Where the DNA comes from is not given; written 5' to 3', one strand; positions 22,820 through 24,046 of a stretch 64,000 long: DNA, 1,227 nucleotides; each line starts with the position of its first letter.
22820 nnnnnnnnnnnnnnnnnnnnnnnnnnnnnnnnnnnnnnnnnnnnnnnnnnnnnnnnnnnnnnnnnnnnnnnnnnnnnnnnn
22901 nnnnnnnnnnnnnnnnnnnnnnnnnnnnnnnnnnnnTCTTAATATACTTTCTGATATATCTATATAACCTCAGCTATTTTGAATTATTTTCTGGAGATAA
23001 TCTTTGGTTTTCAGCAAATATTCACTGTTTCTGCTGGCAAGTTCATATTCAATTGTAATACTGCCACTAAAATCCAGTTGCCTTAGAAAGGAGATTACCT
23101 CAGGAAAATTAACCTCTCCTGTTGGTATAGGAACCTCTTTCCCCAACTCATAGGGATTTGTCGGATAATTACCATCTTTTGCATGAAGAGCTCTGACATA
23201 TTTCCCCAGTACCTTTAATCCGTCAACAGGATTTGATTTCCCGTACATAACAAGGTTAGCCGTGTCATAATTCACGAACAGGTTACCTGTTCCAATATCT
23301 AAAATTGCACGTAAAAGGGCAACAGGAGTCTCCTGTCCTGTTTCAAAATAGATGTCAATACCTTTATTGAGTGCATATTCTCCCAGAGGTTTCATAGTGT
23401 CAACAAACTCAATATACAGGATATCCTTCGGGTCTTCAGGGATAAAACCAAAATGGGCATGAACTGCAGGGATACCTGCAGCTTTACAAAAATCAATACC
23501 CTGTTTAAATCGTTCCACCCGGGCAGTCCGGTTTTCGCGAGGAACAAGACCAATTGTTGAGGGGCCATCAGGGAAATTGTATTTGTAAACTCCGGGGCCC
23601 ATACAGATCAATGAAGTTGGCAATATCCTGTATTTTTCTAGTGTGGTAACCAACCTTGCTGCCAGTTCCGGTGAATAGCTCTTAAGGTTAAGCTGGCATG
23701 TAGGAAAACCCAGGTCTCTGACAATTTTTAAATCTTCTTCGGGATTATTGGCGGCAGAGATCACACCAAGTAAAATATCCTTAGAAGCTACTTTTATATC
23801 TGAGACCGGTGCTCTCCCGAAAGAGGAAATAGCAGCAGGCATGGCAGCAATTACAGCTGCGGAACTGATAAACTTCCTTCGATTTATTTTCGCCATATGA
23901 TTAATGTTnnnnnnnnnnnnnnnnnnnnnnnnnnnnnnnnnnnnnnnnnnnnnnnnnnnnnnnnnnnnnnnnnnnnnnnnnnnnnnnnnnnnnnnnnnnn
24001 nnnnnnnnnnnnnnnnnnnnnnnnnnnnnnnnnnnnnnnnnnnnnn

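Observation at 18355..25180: Periplasmic oxidise-and-eliminate glycoside cleavage module fused to an aminotransferase/amidase pair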

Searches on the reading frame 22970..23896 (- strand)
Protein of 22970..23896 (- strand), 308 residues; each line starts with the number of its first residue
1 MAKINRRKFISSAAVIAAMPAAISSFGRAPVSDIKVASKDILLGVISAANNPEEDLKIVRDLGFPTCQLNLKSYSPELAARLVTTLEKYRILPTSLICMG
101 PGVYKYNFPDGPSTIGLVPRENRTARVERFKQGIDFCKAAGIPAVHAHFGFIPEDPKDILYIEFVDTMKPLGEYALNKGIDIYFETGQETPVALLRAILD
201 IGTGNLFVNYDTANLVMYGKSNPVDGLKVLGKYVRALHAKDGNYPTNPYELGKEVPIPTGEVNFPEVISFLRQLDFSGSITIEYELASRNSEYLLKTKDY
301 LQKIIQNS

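Call 5: search_protein_families(library=pfam, proteins=[window:22970-23896:-], max_evalue=0.001)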
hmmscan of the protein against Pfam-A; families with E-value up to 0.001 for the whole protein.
window:22970-23896:- (308 aa): 1 family
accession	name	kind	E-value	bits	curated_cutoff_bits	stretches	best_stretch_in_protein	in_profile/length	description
PF01261.30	AP_endonuc_2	-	5.7e-28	98.7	31.1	1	57-291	2-236/249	Xylose isomerase-like TIM barrel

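Call 12: search_solved_structures(query=window:22970-23896:-, max_evalue=0.01)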
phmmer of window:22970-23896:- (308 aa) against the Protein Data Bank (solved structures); distinct sequences matched with E-value up to 0.01: 2.
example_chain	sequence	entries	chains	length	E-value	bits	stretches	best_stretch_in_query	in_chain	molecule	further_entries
3tva_A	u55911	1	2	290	2.1e-34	122.1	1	56-287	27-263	Xylose isomerase domain protein TIM barrel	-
3wqo_A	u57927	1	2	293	1.2e-05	27.7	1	127-303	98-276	Uncharacterized protein MJ1311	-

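Call 20: find_encoding_contigs(protein=window:22970-23896:-, flank=10000, max_places=6)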
Protein window:22970-23896:- (308 aa): 4 contigs read that carry it; 4 places shown.
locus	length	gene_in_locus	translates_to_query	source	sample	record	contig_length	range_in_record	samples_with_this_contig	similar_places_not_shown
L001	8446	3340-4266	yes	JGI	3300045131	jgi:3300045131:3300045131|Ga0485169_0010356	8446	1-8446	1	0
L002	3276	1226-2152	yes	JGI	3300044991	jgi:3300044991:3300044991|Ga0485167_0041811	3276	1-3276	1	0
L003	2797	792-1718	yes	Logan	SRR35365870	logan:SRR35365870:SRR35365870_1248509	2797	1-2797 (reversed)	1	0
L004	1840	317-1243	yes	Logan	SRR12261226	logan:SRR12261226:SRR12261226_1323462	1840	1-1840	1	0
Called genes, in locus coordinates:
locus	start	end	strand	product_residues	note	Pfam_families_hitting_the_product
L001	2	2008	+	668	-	?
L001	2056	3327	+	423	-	PF01408:GFO_IDH_MocA, PF22725:GFO_IDH_MocA_C3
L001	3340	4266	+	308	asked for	PF01261:AP_endonuc_2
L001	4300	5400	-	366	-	PF00795:CN_hydrolase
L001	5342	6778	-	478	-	PF01041:DegT_DnrJ_EryC1, PF01053:Cys_Met_Meta_PP (weak), PF01212:Beta_elim_lyase (weak)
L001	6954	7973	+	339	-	PF01408:GFO_IDH_MocA, PF02894:GFO_IDH_MocA_C, PF22725:GFO_IDH_MocA_C3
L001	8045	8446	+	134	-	?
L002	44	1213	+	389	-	PF01408:GFO_IDH_MocA, PF22725:GFO_IDH_MocA_C3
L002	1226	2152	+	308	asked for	PF01261:AP_endonuc_2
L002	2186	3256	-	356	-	PF00795:CN_hydrolase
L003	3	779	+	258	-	?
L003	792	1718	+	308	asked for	PF01261:AP_endonuc_2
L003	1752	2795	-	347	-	?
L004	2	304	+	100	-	?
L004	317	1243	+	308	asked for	PF01261:AP_endonuc_2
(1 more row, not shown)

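Call 27: search_protein_families(library=ncbifam, proteins=[window:22970-23896:-], max_evalue=0.00001)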
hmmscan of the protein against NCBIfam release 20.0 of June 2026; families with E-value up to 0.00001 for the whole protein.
window:22970-23896:- (308 aa): 2 families
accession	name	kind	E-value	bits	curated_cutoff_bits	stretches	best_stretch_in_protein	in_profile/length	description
NF009688.0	PRK13209.1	subfamily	7.9e-07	28.3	317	1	123-304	94-276/286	L-ribulose-5-phosphate 3-epimerase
NF009689.0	PRK13210.1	subfamily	1.6e-06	27.5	200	1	203-306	175-280/286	L-ribulose-5-phosphate 3-epimerase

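Call 47: search_protein_families(library=ncbifam, proteins=[window:22970-23896:-], max_evalue=10)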
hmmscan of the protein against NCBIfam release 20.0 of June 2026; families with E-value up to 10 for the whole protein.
window:22970-23896:- (308 aa): 8 families
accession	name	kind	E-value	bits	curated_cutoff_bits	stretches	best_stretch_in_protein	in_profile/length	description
NF009688.0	PRK13209.1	subfamily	7.9e-07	28.3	317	1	123-304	94-276/286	L-ribulose-5-phosphate 3-epimerase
NF009689.0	PRK13210.1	subfamily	1.6e-06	27.5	200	1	203-306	175-280/286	L-ribulose-5-phosphate 3-epimerase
TIGR00542.1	hxl6Piso_put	equivalog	4.3e-05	23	272.15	1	194-302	165-269/279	L-ribulose-5-phosphate 3-epimerase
TIGR03234.1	OH-pyruv-isom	equivalog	0.0017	17.7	353.45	1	195-289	161-245/254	hydroxypyruvate isomerase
NF043033.1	OxoTetrIsom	equivalog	0.01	15.6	325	1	259-288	212-241/251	2-oxo-tetronate isomerase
NF007360.0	PRK09856.1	equivalog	0.046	13.2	305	1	122-284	84-248/276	fructoselysine 3-epimerase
TIGR04379.1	myo_inos_iolE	equivalog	0.062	12.8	290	1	163-241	130-211/290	myo-inosose-2 dehydratase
NF041099.2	keto_glucon_epim_IolO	equivalog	0.087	12.1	300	1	50-304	21-267/269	5-keto-L-gluconate epimerase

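Call 49: find_homologous_proteins(query=window:22970-23896:-, max_evalue=1e-10)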
Query window:22970-23896:- (308 aa): 6730 proteins with E <= 1e-10 among 8000 candidates; the best 120 are listed.
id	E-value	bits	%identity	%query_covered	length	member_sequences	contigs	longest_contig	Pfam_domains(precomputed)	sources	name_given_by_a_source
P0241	3.7e-202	688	100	100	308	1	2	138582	PF01261.31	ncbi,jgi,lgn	jgi:sugar phosphate isomerase/epimerase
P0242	2.2e-179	613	88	100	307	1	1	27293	PF01261.31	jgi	jgi:L-ribulose-5-phosphate 3-epimerase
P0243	4.0e-171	586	85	100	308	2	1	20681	PF01261.31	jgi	jgi:L-ribulose-5-phosphate 3-epimerase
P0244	2.8e-164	563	79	99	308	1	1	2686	PF01261.31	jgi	jgi:L-ribulose-5-phosphate 3-epimerase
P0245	2.5e-162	557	79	100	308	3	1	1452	PF01261.31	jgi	jgi:sugar phosphate isomerase/epimerase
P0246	2.1e-161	554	78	100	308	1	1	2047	PF01261.31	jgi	-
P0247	3.6e-161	553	78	100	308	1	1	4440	PF01261.31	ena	-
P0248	6.7e-160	549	78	99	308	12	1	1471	PF01261.31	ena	-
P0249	7.9e-160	549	77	100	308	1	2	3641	PF01261.31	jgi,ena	-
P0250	3.6e-159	547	78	100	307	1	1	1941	PF01261.31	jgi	jgi:L-ribulose-5-phosphate 3-epimerase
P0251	1.0e-158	545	77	100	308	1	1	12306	PF01261.31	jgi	jgi:L-ribulose-5-phosphate 3-epimerase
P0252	1.2e-158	545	78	100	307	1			PF01261.31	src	-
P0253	1.2e-158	545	77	100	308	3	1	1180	PF01261.31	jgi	jgi:L-ribulose-5-phosphate 3-epimerase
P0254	1.7e-158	544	78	100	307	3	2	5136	PF01261.31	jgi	jgi:sugar phosphate isomerase/epimerase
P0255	2.1e-158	544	76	100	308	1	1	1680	PF01261.31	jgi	jgi:L-ribulose-5-phosphate 3-epimerase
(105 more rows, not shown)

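Call 51: find_related_loci(query=A2, collection=metagenome_contigs, flank=10000)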
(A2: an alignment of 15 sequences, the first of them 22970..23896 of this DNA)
Query A2 (308 aa) in metagenome_contigs; peptide patterns used: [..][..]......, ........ (x = any residue, [..] = any of these).
437 stretches matched a pattern; 370 encode a relative of the query (tblastn E <= 1e-3); the best 80 are kept; 80 distinct loci.
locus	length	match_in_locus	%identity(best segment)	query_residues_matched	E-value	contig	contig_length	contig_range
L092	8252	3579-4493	78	1-305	5e-167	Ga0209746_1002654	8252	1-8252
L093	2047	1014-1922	78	1-303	2e-179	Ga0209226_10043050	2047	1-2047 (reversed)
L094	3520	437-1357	77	1-307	2e-173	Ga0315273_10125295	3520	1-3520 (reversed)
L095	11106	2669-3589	78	1-307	1e-165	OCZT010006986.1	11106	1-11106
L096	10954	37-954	77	1-306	2e-164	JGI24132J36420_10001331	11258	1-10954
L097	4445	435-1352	77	1-306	7e-169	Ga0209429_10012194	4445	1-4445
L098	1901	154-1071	76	1-306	7e-176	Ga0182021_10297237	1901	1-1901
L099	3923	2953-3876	75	1-308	3e-167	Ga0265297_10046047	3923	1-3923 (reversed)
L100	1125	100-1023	75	1-308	2e-177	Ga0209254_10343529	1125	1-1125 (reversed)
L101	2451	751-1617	78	1-289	3e-168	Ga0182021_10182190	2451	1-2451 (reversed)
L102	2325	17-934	75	3-306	5e-167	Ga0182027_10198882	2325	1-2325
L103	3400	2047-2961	73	1-305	4e-161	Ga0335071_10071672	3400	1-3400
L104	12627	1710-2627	73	3-306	2e-153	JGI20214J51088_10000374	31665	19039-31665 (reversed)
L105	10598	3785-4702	73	3-306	2e-153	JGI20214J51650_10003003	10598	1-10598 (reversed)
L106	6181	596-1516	73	1-307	5e-154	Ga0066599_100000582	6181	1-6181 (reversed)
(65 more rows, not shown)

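Call 63: search_solved_structures(query=A2, max_evalue=1)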
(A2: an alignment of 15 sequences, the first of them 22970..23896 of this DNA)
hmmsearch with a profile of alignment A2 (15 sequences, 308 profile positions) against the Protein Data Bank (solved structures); distinct sequences matched with E-value up to 1: 14.
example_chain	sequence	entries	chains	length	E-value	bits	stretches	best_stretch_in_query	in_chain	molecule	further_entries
3tva_A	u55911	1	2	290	3.3e-40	141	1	43-288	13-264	Xylose isomerase domain protein TIM barrel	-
3wqo_A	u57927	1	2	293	1.1e-08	37.4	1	127-302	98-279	Uncharacterized protein MJ1311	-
3lmz_A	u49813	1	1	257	0.00015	23.9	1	222-287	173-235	Putative sugar isomerase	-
3cqh_A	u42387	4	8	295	0.0033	19.5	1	32-299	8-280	L-ribulose-5-phosphate 3-epimerase ulaE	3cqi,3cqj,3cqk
8ro4_A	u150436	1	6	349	0.005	18.9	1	210-290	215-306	2-hydroxy-3-keto-glucal hydratase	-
7cj4_A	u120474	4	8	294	0.013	17.6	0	258-284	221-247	Epimerase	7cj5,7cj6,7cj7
7cj8_A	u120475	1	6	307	0.014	17.5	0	258-284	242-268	Epimerase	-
3p6l_A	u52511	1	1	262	0.014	17.4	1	222-291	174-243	Sugar phosphate isomerase/epimerase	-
7cj9_A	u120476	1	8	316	0.015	17.3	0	258-284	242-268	Epimerase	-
5tnv_A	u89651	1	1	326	0.015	17.3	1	164-296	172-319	AP endonuclease, family protein 2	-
3p0l_A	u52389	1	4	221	0.084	14.9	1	150-197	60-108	Steroidogenic acute regulatory protein, mitochondrial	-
3wb0_A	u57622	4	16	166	0.5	12.3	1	14-74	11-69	Uncharacterized protein MJ0488 | Uncharacterized protein MJ0488, Guanylyltransferase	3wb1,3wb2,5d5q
4to8_A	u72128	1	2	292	0.75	11.7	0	135-187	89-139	Fructose-1,6-bisphosphate aldolase, class II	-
6ybp_G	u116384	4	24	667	0.91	11.5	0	77-155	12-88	Propionyl-CoA carboxylase alpha subunit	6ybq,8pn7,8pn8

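Call 64: predict_structure(alignment_id=A2)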
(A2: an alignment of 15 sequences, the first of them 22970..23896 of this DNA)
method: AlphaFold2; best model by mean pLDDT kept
length: 308 residues; sequences in the alignment: 15
mean_pLDDT: 60.9   pTM: 0.67
mean pLDDT of the five models: 60.9, 44.9, 41.6, 41.3, 40.2
residues with pLDDT >= 90: 44; 70-90: 96; 50-70: 55; < 50: 113
segments of 3 or more residues with pLDDT < 50: 1-39, 100-114, 204-262
pLDDT, mean of each block of 10 residues (from residue 1): 29 27 25 35 84 93 90 90 97 79 31 52 80 92 75 75 81 83 61 63 46 22 28 28 36 37 62 65 69 76 79
secondary structure, 60 per line:
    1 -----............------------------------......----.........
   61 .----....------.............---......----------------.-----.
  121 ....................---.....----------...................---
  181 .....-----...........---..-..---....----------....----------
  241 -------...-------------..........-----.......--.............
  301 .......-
elements in order: H6-17 E42-47 H52-61 E66-69 H76-88 E92-97 H120-140 E144-148 H159-177 E181-185 H191-201 H213-216 E227-230 H264-273 E279-285 H288-307

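Call 66: fold_search(model_id=the predicted structure, library=pdb)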
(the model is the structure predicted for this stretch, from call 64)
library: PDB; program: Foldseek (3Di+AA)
matches with E <= 10: 1901; with E <= 0.001: 218
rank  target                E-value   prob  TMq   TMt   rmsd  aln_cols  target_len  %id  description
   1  3tva_A                5.9e-14  1.00  0.61  0.67   8.4       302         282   26  Crystal Structure of Xylose isomerase domain protein from Planctomyces limnophilus (released 2011-10-05)
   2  3tva_B                7.1e-14  1.00  0.63  0.70   7.8       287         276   28  Crystal Structure of Xylose isomerase domain protein from Planctomyces limnophilus (released 2011-10-05)
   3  3cqi_A                3.4e-10  1.00  0.57  0.62   8.2       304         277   16  Crystal Structure of L-xylulose-5-phosphate 3-epimerase UlaE (form B) complex with sulfate (released 2008-11-25)
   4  3cqj_B                9.7e-10  1.00  0.57  0.63   7.9       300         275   17  Crystal Structure of L-xylulose-5-phosphate 3-epimerase UlaE (form B) complex with Zn2+ (released 2008-11-25)
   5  3cqj_A                1.2e-09  1.00  0.56  0.62   6.7       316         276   14  Crystal Structure of L-xylulose-5-phosphate 3-epimerase UlaE (form B) complex with Zn2+ (released 2008-11-25)
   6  3cqi_B                2.3e-09  1.00  0.56  0.62   7.6       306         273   15  Crystal Structure of L-xylulose-5-phosphate 3-epimerase UlaE (form B) complex with sulfate (released 2008-11-25)
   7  8z1i_B                1.1e-08  1.00  0.56  0.64   8.7       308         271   13  Crystal structure of the isomerase Art22 with ethylene glycol (released 2025-04-16)
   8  3wqo_A                1.1e-08  1.00  0.56  0.63   8.2       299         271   21  Crystal structure of D-tagatose 3-epimerase-like protein (released 2014-07-09)
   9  7cj9_E                1.1e-08  1.00  0.55  0.59   6.4       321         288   16  Crystal structure of N-terminal His-tagged D-allulose 3-epimerase from Methylomonas sp. with additional C-terminal res (released 2021-04-21)
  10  7cj9_H                1.6e-08  1.00  0.52  0.55   7.2       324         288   15  Crystal structure of N-terminal His-tagged D-allulose 3-epimerase from Methylomonas sp. with additional C-terminal res (released 2021-04-21)
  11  3wqo_B                1.8e-08  1.00  0.55  0.62   7.6       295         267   21  Crystal structure of D-tagatose 3-epimerase-like protein (released 2014-07-09)
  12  7cj9_D                2.1e-08  1.00  0.54  0.57   7.2       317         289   16  Crystal structure of N-terminal His-tagged D-allulose 3-epimerase from Methylomonas sp. with additional C-terminal res (released 2021-04-21)
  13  9koj_A                2.2e-08  1.00  0.56  0.61   9.1       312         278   14  Crystal structure of the isomerase Art22 (released 2025-07-30)
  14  5tnv                  2.3e-08  1.00  0.54  0.54   9.2       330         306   14  Crystal Structure of a Xylose isomerase-like TIM barrel Protein from Mycobacterium smegmatis in Complex with Magnesium (released 2016-11-09)
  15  7cj9_C                2.8e-08  1.00  0.55  0.58   7.2       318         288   15  Crystal structure of N-terminal His-tagged D-allulose 3-epimerase from Methylomonas sp. with additional C-terminal res (released 2021-04-21)
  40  6wn6_A                1.8e-07  1.00  0.56  0.65   5.6       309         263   12  Crystal structure of 3-keto-D-glucoside 4-epimerase, YcjR, from E. coli, apo form (released 2020-06-10)
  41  6wn6_B                1.9e-07  1.00  0.57  0.65   5.6       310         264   12  Crystal structure of 3-keto-D-glucoside 4-epimerase, YcjR, from E. coli, apo form (released 2020-06-10)
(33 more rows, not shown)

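Call 85: search_protein_families(library=pfam, proteins=[L095:3-1316:+, L104:3909-5105:+, L095:8008-9024:+], max_evalue=0.001)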
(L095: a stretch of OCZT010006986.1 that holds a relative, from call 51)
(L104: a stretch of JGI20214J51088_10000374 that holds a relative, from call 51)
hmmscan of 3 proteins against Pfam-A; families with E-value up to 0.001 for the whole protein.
L095:3-1316:+ (437 aa): 2 families
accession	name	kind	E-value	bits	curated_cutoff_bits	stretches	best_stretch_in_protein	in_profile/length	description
PF13520.12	AA_permease_2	-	3.4e-34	119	27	1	21-420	16-406/427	Amino acid permease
PF00324.27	AA_permease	-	1.1e-33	117.2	24.6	1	23-368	17-381/470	Amino acid permease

L104:3909-5105:+ (398 aa): 1 family
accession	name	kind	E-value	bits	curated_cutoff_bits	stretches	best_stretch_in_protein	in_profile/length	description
PF02449.21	Glyco_hydro_42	-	7e-05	22.8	21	1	160-287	241-375/376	Beta-galactosidase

L095:8008-9024:+ (338 aa): 1 family
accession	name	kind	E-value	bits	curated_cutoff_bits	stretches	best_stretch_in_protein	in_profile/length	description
PF14486.12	DUF4432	-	2.1e-99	332.6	32.5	1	30-329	2-302/304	Domain of unknown function (DUF4432)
